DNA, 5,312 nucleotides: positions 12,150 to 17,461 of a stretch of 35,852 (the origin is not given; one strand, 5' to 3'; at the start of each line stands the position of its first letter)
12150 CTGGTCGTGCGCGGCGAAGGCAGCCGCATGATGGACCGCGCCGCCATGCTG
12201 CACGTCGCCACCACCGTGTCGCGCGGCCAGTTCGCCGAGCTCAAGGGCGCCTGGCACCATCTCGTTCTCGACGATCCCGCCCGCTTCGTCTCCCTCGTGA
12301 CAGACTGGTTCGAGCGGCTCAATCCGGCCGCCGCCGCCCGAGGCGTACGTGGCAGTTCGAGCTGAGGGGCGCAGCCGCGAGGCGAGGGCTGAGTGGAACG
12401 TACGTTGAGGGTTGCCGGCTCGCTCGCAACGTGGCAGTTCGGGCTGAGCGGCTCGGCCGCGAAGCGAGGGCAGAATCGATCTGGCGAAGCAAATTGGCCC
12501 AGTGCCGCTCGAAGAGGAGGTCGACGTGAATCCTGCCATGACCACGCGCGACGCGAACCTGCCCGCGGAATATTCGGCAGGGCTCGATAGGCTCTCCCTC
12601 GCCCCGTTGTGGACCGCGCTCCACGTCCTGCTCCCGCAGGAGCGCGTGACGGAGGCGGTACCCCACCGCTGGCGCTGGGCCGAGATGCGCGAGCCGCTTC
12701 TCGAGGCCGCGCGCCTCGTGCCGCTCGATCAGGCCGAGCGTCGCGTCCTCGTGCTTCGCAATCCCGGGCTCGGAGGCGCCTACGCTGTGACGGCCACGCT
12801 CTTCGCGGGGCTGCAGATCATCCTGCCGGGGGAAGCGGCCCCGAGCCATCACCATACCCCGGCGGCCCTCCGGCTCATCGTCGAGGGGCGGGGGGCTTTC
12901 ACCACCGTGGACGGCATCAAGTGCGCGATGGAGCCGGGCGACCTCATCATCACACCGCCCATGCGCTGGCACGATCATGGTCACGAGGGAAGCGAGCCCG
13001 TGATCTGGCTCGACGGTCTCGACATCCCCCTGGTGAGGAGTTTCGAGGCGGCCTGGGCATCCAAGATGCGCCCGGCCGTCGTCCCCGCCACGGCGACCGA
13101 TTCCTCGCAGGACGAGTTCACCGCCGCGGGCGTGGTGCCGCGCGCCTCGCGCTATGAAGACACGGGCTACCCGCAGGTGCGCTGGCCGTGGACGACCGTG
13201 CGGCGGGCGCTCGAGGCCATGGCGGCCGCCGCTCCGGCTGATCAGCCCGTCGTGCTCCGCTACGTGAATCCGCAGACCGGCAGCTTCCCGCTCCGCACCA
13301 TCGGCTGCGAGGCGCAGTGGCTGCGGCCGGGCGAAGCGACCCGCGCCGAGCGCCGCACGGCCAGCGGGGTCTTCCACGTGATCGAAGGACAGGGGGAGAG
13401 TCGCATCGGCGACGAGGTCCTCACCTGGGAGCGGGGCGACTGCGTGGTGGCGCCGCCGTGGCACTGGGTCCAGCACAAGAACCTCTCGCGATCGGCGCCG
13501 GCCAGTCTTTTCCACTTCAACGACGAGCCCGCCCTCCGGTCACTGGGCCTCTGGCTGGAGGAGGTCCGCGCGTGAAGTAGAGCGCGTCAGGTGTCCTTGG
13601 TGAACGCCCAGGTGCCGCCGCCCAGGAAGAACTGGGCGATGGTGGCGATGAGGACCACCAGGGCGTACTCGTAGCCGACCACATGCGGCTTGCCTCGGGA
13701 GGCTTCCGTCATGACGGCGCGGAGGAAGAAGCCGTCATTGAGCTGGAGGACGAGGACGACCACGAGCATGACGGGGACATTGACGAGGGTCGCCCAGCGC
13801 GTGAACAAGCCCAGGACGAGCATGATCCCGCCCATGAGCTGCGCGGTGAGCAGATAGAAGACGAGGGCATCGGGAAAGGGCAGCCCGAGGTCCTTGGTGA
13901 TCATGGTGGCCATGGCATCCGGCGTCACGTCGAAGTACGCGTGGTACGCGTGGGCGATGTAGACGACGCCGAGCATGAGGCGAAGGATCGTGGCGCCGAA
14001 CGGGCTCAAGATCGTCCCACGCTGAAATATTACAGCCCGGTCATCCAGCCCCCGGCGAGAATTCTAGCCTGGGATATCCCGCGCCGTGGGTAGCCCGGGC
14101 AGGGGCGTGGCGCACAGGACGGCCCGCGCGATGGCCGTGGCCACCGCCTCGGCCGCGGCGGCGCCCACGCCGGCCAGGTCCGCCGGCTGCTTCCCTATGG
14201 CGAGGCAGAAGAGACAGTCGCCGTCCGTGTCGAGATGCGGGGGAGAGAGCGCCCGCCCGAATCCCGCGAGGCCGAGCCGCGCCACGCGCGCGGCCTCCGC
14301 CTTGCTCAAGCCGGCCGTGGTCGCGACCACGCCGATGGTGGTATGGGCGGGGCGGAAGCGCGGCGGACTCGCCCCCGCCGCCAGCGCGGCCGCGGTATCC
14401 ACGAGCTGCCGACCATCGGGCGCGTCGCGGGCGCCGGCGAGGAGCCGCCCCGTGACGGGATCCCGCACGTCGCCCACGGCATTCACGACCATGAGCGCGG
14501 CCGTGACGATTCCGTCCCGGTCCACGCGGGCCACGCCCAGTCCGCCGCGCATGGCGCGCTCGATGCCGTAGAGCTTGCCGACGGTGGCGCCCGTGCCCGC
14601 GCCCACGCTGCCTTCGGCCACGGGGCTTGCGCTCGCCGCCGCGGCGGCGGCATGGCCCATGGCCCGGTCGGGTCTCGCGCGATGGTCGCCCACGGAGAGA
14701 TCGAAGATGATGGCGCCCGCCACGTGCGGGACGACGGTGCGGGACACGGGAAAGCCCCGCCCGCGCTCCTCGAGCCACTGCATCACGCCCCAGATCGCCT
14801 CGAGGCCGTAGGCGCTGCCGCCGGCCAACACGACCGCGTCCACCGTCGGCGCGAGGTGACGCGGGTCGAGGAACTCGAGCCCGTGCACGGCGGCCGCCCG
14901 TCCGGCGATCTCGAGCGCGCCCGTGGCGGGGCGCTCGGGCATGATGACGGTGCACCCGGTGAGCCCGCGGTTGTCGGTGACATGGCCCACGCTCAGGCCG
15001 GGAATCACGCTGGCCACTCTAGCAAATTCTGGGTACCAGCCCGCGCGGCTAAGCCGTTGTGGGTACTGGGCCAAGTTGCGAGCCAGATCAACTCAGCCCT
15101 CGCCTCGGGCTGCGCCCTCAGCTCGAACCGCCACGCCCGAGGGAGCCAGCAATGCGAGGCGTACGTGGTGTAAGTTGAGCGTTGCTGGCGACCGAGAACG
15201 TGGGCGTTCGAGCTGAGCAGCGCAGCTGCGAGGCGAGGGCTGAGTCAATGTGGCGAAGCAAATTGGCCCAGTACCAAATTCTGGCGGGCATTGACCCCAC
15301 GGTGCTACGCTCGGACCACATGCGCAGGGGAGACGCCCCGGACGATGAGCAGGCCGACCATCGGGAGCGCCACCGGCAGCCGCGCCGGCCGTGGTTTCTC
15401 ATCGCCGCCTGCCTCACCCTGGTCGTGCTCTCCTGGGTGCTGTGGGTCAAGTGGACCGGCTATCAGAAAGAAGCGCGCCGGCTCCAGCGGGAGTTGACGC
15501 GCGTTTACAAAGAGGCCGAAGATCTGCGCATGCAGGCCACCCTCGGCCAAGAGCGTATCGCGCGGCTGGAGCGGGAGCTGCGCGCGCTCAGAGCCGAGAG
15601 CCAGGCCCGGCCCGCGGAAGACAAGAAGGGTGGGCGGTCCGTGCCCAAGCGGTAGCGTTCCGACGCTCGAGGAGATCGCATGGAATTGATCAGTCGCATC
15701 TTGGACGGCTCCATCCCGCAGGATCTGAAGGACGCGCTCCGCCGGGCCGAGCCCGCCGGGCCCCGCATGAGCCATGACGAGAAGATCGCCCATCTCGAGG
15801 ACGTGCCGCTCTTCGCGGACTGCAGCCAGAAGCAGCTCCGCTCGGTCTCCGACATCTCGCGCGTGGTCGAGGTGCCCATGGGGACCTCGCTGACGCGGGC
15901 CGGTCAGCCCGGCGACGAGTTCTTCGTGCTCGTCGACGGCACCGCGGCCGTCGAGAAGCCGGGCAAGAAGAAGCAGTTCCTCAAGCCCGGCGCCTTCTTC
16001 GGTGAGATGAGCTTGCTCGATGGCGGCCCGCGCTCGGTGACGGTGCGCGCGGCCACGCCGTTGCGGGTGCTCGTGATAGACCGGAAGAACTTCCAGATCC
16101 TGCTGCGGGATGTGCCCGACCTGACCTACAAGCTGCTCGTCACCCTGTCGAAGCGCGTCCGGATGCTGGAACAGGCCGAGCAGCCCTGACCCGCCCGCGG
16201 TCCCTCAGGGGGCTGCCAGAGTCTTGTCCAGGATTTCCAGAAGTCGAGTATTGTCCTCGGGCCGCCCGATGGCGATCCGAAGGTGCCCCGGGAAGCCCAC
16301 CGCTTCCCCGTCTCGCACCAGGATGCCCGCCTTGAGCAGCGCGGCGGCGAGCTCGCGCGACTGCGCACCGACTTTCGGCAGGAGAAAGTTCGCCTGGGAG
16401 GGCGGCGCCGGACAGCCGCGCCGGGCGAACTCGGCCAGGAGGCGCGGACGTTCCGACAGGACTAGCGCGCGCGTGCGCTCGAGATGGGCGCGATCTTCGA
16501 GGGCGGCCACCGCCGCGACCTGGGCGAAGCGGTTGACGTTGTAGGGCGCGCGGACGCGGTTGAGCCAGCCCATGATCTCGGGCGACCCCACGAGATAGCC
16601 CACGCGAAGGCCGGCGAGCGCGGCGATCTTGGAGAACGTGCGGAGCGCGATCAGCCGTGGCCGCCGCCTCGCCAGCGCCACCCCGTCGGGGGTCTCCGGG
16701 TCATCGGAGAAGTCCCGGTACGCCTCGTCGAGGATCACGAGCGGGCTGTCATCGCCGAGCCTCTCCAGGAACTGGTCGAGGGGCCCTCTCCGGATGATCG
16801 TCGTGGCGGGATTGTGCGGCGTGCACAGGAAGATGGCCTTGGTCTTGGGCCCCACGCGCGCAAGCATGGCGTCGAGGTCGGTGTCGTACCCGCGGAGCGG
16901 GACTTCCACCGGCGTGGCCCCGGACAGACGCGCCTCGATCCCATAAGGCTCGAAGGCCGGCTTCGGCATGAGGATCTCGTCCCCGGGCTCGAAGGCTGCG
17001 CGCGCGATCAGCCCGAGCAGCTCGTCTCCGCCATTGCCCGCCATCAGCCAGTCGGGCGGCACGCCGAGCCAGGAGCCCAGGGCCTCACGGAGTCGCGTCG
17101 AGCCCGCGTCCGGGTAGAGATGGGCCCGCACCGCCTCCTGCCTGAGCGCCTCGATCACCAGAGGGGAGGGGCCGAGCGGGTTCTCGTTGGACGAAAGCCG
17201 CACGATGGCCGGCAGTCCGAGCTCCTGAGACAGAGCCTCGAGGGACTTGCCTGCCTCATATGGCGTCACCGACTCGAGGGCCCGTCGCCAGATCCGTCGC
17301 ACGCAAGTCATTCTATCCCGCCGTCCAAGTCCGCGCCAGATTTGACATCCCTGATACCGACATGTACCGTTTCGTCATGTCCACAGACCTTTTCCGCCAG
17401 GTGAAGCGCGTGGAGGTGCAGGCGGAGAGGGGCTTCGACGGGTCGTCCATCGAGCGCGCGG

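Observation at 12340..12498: Novel composite structured-repeat family (REP/MITE-like) recurring at intergenic sites throughout the window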

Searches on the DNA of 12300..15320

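Call 56: search_rna_families(source=window, start=12300, end=15320, threshold=evalue, max_evalue=1)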
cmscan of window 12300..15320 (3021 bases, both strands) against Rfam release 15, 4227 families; matches with E-value up to 1: 0.
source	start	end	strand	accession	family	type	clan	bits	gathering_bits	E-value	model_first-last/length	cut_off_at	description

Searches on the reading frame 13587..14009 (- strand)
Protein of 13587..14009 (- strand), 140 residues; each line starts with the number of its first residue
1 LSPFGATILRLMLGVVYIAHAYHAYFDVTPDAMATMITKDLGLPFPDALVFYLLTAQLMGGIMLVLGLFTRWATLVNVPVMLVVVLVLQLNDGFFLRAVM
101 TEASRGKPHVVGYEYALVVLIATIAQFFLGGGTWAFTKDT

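Call 18: search_protein_families(library=pfam, proteins=[window:13587-14009:-], max_evalue=0.001)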
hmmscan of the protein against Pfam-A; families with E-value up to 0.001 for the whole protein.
window:13587-14009:- (140 aa): 1 family
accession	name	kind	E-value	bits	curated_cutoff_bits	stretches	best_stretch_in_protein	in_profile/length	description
PF07681.17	DoxX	-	6.6e-15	55.9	23.6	1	6-87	2-82/85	DoxX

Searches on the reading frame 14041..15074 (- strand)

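Call 17: search_protein_families(library=pfam, proteins=[window:14041-14955:-], max_evalue=0.001)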
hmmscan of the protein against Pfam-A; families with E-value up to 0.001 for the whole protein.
window:14041-14955:- (304 aa): 0 families

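Call 54: search_protein_families(library=pfam, proteins=[window:14064-15074:-], max_evalue=0.001)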
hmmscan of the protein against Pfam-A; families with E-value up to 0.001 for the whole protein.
window:14064-15074:- (336 aa): 1 family
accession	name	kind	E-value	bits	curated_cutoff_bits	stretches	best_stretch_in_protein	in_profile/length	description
PF03576.19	Peptidase_S58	-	1.5e-34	120.4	23.9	1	24-327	6-301/307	Peptidase family S58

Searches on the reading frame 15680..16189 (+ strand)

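Call 17: search_protein_families(library=pfam, proteins=[window:15680-16189:+], max_evalue=0.001)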
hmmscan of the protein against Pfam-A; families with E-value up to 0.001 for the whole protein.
window:15680-16189:+ (169 aa): 1 family
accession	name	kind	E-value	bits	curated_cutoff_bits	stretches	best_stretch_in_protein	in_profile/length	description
PF00027.35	cNMP_binding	-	9.7e-20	70.8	27.5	1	63-143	2-87/89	Cyclic nucleotide-binding domain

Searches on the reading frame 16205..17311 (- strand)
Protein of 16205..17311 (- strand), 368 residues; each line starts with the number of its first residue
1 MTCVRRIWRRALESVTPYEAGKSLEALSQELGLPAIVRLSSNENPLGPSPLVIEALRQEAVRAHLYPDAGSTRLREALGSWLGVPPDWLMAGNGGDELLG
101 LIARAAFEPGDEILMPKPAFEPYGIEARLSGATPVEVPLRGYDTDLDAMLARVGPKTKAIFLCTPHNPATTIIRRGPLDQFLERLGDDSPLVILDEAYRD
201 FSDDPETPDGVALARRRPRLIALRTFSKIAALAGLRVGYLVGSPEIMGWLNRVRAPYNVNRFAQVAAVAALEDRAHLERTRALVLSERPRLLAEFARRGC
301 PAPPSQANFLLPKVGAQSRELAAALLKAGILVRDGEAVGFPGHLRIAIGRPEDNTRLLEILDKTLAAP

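Call 55: search_protein_families(library=pfam, proteins=[window:16205-17311:-], max_evalue=0.001)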
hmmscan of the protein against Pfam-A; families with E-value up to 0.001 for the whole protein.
window:16205-17311:- (368 aa): 1 family
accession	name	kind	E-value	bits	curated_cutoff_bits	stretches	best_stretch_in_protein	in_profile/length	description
PF00155.27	Aminotran_1_2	-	6.3e-57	193.8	19.7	1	36-360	3-360/361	Aminotransferase class I and II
